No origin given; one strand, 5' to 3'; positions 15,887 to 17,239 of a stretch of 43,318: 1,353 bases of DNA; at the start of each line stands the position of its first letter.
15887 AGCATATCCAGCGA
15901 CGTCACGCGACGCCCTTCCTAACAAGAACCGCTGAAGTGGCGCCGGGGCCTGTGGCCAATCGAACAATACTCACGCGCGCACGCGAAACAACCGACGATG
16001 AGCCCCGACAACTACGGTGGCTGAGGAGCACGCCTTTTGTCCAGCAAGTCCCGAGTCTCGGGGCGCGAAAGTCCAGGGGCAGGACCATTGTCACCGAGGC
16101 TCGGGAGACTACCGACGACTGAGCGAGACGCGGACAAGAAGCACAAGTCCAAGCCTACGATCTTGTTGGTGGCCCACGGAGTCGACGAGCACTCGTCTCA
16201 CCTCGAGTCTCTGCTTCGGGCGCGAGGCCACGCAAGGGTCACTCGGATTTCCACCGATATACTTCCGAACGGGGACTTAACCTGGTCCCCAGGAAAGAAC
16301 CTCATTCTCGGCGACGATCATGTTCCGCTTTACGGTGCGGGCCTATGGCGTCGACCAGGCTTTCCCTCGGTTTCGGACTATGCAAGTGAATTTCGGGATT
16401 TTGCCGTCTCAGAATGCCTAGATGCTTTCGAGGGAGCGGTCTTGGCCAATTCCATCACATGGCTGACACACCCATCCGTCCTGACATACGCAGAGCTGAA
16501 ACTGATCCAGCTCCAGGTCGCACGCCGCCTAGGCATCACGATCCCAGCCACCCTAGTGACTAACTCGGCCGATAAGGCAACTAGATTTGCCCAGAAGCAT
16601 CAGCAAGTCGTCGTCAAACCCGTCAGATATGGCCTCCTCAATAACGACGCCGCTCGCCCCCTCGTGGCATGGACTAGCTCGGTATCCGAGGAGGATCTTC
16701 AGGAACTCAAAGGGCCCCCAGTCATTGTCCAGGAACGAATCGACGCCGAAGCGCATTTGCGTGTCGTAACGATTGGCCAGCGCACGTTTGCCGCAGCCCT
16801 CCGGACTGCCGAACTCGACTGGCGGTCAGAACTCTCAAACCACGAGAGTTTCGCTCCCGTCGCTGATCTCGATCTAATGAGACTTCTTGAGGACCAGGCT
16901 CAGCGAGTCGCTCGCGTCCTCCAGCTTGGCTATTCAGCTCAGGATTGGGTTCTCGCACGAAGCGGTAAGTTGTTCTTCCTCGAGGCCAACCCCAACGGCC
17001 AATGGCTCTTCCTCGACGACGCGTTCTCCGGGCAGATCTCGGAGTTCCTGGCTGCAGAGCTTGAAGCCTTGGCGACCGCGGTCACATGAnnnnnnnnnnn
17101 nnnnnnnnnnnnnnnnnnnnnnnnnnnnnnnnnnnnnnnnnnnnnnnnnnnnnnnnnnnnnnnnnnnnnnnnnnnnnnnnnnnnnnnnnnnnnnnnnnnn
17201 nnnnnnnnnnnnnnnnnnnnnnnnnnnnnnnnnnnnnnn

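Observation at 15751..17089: Precursor peptide built from three complete leader-plus-core units, with an ATP-grasp ORF that may overlap the third unit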

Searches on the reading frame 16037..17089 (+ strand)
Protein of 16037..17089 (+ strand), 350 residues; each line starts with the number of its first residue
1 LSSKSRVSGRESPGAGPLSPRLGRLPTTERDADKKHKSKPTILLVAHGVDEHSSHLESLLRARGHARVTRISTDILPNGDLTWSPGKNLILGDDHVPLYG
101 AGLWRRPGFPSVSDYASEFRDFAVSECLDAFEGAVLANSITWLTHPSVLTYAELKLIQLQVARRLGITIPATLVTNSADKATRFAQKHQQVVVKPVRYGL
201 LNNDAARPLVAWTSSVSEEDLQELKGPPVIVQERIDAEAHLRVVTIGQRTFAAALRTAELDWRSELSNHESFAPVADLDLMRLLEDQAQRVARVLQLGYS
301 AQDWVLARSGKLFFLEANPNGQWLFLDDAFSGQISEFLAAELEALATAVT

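Call 4: search_protein_families(library=pfam, proteins=[window:16037-17089:+], max_evalue=0.01)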
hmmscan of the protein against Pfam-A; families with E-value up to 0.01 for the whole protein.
window:16037-17089:+ (350 aa): 2 families
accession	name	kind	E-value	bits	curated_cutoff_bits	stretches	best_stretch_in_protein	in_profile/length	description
PF02955.21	GSH-S_ATP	-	0.0022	17.9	23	1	167-197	10-40/175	Prokaryotic glutathione synthetase, ATP-grasp domain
PF08443.16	RimK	-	0.0023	18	21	1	155-322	4-168/188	RimK-like ATP-grasp domain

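Call 5: search_protein_families(library=ncbifam, proteins=[window:16037-17089:+], max_evalue=0.1)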
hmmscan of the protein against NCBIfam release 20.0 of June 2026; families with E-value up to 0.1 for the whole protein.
window:16037-17089:+ (350 aa): 13 families
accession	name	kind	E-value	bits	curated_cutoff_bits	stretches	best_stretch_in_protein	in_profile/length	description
TIGR04187.1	GRASP_SAV_5884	subfamily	2e-47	161.9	350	1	104-342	71-311/312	ATP-grasp ribosomal peptide maturase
TIGR04185.1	ATPgraspMvdC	equivalog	5e-32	111.3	425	1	112-342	79-316/318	MvdC family ATP-grasp ribosomal peptide maturase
TIGR04184.1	ATPgraspMvdD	equivalog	6.5e-32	111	475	1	116-340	85-317/321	MvdD family ATP-grasp ribosomal peptide maturase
TIGR00768.1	rimK_fam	subfamily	3.8e-11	42.9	143.4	1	140-326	73-260/276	RimK family alpha-L-glutamate ligase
NF040720.1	MptN_Meth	equivalog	1.4e-09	37.4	350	1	143-338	90-286/291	tetrahydromethanopterin:alpha-L-glutamate ligase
TIGR04192.1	GRASP_w_spasm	equivalog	1.6e-09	37.6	230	1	155-326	127-302/318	grasp-with-spasm system ATP-grasp peptide maturase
TIGR03103.1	trio_acet_GNAT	equivalog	3.9e-07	29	569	1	138-257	281-398/547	N-acetylglutaminylglutamine synthetase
TIGR02144.1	LysX_arch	equivalog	1.7e-05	24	275.6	1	145-320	78-253/281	lysine biosynthesis protein LysX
NF005315.0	PRK06849.1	equivalog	2.8e-05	23.3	406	1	147-319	109-274/389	hypothetical protein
NF003573.0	PRK05246.1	equivalog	0.00045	19.1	272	1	145-196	115-162/316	glutathione synthase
NF004680.0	PRK06019.1-6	equivalog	0.00057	18.7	327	1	136-240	98-202/405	5-(carboxyamino)imidazole ribonucleotide synthase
TIGR01380.1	glut_syn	equivalog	0.0019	17.2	299.05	1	145-197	114-162/312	glutathione synthase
TIGR04356.1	grasp_GAK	hypoth_equivalog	0.056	12.5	300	1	163-196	108-141/287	GAK system ATP-grasp enzyme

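Call 6: search_protein_families(library=padloc, proteins=[window:16037-17089:+], max_evalue=0.01)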
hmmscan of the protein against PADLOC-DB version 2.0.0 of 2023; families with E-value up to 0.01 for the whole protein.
window:16037-17089:+ (350 aa): 0 families

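Call 7: find_homologous_proteins(query=window:16037-17089:+, max_evalue=0.00001)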
Query window:16037-17089:+ (350 aa): 99 proteins with E <= 0.00001 among 8000 candidates.
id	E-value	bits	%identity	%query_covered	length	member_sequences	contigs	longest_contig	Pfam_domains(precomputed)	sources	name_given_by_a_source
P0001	1.5e-228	775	100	100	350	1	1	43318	-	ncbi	-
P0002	8.7e-91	322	51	89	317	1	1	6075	-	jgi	jgi:glutathione synthase/RimK-type ligase-like ATP-grasp enzyme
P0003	1.2e-90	322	50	91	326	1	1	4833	-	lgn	-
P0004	7.2e-90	319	49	89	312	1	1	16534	-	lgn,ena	-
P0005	3.5e-89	317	53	88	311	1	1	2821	-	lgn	-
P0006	8.9e-89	316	51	87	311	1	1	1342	-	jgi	jgi:glutathione synthase/RimK-type ligase-like ATP-grasp enzyme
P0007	6.5e-87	310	48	91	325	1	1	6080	-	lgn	-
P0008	2.8e-86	308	51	88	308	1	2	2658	-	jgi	jgi:glutathione synthase/RimK-type ligase-like ATP-grasp enzyme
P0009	2.2e-85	305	50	84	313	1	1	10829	-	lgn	-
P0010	1.3e-84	302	49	85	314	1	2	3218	-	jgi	jgi:glutathione synthase/RimK-type ligase-like ATP-grasp enzyme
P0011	2.1e-83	298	47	88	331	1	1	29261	-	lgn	-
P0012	2.8e-83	298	49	85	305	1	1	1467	-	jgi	jgi:glutathione synthase/RimK-type ligase-like ATP-grasp enzyme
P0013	1.3e-82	296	52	88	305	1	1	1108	-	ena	-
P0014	1.5e-82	295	48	87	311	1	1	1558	-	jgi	jgi:glutathione synthase/RimK-type ligase-like ATP-grasp enzyme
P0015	1.3e-81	292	48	90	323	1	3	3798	-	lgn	-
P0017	4.7e-79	284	51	80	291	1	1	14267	-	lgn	-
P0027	1.2e-73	266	43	87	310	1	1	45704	-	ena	-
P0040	1.5e-67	246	42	95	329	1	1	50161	-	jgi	jgi:hypothetical protein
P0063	9.5e-32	128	37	64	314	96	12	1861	-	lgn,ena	-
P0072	5.4e-29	119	32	82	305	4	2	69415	-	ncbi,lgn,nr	ncbi:MAG: hypothetical protein F4Z02_07215 [Acidimicrobiia bacterium]|nr:hypothetical protein [Acidi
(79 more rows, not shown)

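Call 9: find_related_loci(query=A1, collection=genome_contigs, flank=6000)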
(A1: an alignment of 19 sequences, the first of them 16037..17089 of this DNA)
Query A1 (350 aa) in genome_contigs; peptide patterns used: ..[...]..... (x = any residue, [..] = any of these).
109 stretches matched a pattern; 68 encode a relative of the query (tblastn E <= 1e-3); 67 distinct loci.
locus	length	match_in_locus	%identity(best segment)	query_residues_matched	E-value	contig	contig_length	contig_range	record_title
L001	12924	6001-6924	46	38-346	3e-81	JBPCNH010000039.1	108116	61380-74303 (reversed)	MAG: Actinomycetota bacterium isolate TH_ant_mag_125 S1Ck127_4497476_flag_0_multi_16.9854_len_108116, whole genome shotg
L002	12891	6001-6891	47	42-342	1e-73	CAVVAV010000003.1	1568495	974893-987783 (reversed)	MAG: uncultured Chloroflexia bacterium isolate MFD09206.bin.1.36 genome assembly, contig: contig_91, whole genome shotgu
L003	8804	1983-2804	43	50-327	3e-57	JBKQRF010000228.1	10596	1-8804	MAG: Candidatus Limnocylindrales bacterium isolate MGr2D2E2F__bin_5 MGr2D2E2F_000000201005, whole genome shotgun sequenc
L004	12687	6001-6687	38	116-344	2e-36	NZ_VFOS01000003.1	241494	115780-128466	Rarobacter faecitabidus strain DSM 4813 Ga0197509_13, whole genome shotgun sequence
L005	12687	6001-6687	38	116-344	1e-35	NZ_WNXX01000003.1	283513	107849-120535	Actinotalea caeni strain JCM 30447 Scaffold3_1, whole genome shotgun sequence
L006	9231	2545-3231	38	116-344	1e-35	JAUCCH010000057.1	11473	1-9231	MAG: Leucobacter sp. isolate R4x_68d_np_Bin1.17 contig_1460, whole genome shotgun sequence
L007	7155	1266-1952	39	116-344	2e-35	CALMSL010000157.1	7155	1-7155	MAG TPA_asm: uncultured Microbacteriaceae bacterium isolate SRR2107171_bin.52_CONCOCT_v1.1_MAG genome assembly, contig:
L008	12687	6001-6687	37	116-344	9e-35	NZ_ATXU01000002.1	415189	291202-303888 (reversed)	Leucobacter chironomi DSM 19883 H629DRAFT_scaffold00002.2_C, whole genome shotgun sequence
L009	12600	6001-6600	40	140-339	6e-34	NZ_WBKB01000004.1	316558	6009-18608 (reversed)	Gulosibacter chungangensis strain KCTC 13959 Scaffold4, whole genome shotgun sequence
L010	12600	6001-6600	40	140-339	6e-34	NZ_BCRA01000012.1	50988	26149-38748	Microbacterium resistens NBRC 103078, whole genome shotgun sequence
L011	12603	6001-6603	36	140-344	5e-31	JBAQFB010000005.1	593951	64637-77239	MAG: Candidatus Nanopelagicaceae bacterium isolate MFD12003_ilm_asm_bin60 k127_71314, whole genome shotgun sequence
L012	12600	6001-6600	37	140-339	2e-30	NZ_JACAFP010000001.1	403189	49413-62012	Microbacterium sp. UFMG61 scaffold1.1, whole genome shotgun sequence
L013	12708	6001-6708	35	104-339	2e-29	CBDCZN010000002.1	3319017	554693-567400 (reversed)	MAG: Methylococcales bacterium isolate 45c4cb77-fec9-4c48-be97-a6abe3c5673b genome assembly, contig: contig_2, whole gen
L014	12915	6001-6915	31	38-336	3e-28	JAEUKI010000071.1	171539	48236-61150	MAG: Myxococcales bacterium isolate new MAG-91 k141_3007592, whole genome shotgun sequence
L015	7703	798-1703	30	21-326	4e-28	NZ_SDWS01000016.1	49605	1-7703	Nocardioides glacieisoli strain HLT3-15 NODE_16_length_49605_cov_114.074544, whole genome shotgun sequence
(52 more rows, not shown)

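Call 12: find_related_loci(query=A1, collection=metagenome_contigs, flank=5000)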
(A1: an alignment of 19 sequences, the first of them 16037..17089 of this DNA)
Query A1 (350 aa) in metagenome_contigs; peptide patterns used: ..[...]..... (x = any residue, [..] = any of these).
114 stretches matched a pattern; 77 encode a relative of the query (tblastn E <= 1e-3); 77 distinct loci.
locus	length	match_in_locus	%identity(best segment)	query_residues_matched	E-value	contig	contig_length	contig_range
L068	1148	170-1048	47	42-335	2e-84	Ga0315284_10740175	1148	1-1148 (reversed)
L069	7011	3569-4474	43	38-343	4e-74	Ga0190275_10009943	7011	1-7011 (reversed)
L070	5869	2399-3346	42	26-342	2e-69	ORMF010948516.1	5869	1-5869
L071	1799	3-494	50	162-327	9e-46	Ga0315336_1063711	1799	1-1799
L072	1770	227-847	39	135-342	2e-36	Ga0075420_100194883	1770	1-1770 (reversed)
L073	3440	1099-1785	38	116-344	4e-36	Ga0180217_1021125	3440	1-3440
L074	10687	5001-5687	39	116-344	1e-35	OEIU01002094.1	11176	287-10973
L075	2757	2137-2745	40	138-343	5e-36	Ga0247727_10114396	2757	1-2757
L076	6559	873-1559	39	116-344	1e-35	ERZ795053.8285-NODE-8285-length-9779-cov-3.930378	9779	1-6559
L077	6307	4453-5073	39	135-342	9e-35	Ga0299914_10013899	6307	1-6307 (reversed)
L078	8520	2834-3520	37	116-344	4e-34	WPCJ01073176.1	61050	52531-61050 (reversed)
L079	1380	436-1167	35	104-343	2e-31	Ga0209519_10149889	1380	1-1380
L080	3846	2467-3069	34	137-339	8e-30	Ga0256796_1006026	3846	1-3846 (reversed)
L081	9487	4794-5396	34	137-339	8e-30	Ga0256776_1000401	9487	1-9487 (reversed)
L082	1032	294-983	33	107-344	7e-31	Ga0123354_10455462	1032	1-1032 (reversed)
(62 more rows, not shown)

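Call 23: find_encoding_contigs(protein=P0004, flank=5000, max_places=2)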
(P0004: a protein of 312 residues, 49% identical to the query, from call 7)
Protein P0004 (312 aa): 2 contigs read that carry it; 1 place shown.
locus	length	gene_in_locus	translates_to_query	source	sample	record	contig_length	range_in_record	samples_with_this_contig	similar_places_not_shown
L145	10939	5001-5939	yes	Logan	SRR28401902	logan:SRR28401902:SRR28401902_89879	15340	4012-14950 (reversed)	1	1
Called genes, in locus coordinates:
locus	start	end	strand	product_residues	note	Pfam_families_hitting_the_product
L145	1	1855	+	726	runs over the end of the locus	PF01935:DUF87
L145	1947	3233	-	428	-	-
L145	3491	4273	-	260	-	-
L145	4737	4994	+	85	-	-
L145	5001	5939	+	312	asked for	-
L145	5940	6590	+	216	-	-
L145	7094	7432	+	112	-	-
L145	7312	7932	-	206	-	PF17248:DUF5317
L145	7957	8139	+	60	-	-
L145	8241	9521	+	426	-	PF01381:HTH_3, PF13560:HTH_31, PF17874:TPR_MalT (faint), PF13424:TPR_12 (weak)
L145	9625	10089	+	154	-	-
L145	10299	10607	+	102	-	-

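Call 24: find_encoding_contigs(protein=P0011, flank=5000, max_places=2)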
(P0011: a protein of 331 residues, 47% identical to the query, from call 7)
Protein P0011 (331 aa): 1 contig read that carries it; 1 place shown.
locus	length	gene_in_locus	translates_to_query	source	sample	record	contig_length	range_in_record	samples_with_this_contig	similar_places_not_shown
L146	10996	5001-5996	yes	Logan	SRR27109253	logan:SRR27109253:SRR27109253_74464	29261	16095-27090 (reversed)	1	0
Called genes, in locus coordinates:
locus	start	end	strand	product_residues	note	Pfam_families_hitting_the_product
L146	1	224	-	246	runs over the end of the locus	-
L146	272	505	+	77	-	PF16277:DUF4926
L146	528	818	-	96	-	PF05168:HEPN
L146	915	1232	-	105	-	PF01909:NTP_transf_2, PF18765:Polbeta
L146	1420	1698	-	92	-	-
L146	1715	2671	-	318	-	-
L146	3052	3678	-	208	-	-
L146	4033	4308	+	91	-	PF04365:BrnT_toxin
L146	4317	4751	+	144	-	-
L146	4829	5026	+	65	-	-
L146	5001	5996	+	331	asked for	-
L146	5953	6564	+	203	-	-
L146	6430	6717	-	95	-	-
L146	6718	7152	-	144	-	-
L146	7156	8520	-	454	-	-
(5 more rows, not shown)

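Call 25: find_encoding_contigs(protein=P0027, flank=5000, max_places=2)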
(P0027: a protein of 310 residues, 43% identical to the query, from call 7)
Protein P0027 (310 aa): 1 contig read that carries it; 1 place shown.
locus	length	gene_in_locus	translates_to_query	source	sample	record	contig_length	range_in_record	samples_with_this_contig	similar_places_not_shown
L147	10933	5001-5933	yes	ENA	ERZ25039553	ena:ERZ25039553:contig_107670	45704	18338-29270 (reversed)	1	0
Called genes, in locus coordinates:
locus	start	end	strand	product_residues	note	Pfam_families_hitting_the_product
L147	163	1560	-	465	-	-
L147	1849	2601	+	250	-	-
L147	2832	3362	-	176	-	-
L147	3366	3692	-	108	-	-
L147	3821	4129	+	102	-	-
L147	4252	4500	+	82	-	-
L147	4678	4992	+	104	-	-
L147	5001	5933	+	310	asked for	-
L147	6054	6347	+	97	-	-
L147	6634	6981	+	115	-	-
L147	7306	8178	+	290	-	-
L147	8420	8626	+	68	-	-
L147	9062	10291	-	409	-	PF19614:DUF6119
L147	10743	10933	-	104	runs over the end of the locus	-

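Call 26: find_encoding_contigs(protein=P0040, flank=5000, max_places=2)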
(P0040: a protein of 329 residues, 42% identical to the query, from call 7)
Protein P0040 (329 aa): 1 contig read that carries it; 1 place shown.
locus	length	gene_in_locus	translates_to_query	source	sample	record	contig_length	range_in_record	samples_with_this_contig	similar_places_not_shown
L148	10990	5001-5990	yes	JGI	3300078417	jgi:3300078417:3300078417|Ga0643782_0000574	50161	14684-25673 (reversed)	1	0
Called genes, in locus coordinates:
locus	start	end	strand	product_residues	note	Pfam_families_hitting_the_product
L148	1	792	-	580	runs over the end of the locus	-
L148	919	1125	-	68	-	-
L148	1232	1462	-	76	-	-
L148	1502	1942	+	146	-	-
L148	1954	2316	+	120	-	-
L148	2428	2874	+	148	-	-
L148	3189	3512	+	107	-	-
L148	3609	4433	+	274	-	-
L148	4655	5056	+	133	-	-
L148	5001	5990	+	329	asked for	-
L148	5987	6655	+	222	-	-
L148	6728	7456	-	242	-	-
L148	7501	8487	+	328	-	-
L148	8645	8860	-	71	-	-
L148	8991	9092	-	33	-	-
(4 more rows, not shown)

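Call 27: find_encoding_contigs(protein=P0009, flank=4000, max_places=1)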
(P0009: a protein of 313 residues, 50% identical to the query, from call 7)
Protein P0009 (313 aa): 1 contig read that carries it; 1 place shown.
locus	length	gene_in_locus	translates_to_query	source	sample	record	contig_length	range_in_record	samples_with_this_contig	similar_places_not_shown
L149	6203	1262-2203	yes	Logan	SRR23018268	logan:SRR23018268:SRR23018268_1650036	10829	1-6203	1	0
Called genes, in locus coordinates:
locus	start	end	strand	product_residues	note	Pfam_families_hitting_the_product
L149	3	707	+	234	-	?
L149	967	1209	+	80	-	-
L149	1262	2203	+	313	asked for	-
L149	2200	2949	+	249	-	-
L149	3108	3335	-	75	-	-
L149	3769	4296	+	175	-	-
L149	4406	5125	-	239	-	PF22769:DCD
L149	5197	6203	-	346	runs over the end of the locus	PF00303:Thymidylat_synt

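Call 28: find_encoding_contigs(protein=P0017, flank=4000, max_places=1)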
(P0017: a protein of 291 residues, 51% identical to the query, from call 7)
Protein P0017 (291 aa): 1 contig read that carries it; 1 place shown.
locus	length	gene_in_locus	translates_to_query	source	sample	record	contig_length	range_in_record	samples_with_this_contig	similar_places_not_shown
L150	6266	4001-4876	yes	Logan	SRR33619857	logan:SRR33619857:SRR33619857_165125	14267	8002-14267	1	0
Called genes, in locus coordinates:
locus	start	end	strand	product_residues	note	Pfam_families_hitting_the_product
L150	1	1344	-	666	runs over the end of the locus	PF13589:HATPase_c_3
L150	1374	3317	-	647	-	-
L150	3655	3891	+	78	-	-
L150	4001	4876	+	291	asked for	-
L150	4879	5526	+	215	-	-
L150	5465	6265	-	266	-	?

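Call 29: find_encoding_contigs(protein=P0002, flank=4000, max_places=1)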
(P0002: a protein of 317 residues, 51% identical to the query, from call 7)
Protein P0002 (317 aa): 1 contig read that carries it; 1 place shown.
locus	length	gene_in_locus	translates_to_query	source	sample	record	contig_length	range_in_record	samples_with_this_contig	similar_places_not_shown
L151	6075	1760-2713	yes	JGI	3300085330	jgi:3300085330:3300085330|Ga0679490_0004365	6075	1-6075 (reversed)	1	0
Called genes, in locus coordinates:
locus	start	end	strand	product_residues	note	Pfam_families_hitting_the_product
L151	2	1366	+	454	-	?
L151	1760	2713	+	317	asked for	-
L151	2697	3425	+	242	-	-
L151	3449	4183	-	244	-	PF12773:DZR (faint), PF18912:DZR_2 (faint), PF24463:DUF7577 (weak)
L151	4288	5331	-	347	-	PF28206:Vpar_1526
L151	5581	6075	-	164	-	?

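Call 30: find_encoding_contigs(protein=P0007, flank=4000, max_places=1)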
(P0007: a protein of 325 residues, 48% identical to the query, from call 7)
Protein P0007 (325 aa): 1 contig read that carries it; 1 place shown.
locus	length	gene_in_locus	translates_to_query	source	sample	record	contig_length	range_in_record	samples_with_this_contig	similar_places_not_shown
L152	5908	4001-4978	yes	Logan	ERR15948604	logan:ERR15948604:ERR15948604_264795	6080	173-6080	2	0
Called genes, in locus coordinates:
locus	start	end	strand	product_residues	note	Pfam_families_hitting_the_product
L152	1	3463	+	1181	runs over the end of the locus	-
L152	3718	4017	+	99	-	-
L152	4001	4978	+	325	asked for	-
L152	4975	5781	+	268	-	-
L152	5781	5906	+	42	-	?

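Call 31: find_encoding_contigs(protein=P0003, flank=4000, max_places=1)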
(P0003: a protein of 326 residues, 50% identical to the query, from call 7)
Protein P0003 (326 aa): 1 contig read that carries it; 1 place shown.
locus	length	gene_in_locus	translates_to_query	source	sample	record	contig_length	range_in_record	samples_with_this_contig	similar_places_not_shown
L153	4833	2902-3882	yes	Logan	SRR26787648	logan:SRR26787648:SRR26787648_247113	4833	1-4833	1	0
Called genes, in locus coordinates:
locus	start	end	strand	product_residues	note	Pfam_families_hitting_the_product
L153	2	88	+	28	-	?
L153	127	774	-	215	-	-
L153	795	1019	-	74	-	-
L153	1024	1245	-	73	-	PF09954:DUF2188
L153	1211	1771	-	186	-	PF12728:HTH_17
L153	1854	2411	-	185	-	PF13470:PIN_3 (weak), PF26343:VapC50_C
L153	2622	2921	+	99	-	-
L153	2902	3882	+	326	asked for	-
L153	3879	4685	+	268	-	-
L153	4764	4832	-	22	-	?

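Call 33: search_solved_structures(query=window:16163-17089:+, max_evalue=0.001, show_alignments=1)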
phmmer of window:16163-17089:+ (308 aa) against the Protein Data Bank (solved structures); distinct sequences matched with E-value up to 0.001: 6.
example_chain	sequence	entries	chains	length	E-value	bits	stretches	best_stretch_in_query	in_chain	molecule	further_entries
5ig9_A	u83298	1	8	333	3e-26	95.2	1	64-285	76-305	ATP grasp ligase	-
5ig8_A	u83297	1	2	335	7.8e-22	80.8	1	67-297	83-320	ATP grasp ligase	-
7m4s_A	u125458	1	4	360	2.7e-19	72.4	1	63-299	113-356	AMdnB protein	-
9bou_A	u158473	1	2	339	9.4e-19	70.6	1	61-291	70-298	MvdD-like pre-ATP grasp domain-containing protein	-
7mgv_A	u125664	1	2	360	9.7e-18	67.3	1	77-295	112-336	CdnC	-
7drm_A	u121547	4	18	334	7.2e-06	28.4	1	113-281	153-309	ATP-grasp domain-containing protein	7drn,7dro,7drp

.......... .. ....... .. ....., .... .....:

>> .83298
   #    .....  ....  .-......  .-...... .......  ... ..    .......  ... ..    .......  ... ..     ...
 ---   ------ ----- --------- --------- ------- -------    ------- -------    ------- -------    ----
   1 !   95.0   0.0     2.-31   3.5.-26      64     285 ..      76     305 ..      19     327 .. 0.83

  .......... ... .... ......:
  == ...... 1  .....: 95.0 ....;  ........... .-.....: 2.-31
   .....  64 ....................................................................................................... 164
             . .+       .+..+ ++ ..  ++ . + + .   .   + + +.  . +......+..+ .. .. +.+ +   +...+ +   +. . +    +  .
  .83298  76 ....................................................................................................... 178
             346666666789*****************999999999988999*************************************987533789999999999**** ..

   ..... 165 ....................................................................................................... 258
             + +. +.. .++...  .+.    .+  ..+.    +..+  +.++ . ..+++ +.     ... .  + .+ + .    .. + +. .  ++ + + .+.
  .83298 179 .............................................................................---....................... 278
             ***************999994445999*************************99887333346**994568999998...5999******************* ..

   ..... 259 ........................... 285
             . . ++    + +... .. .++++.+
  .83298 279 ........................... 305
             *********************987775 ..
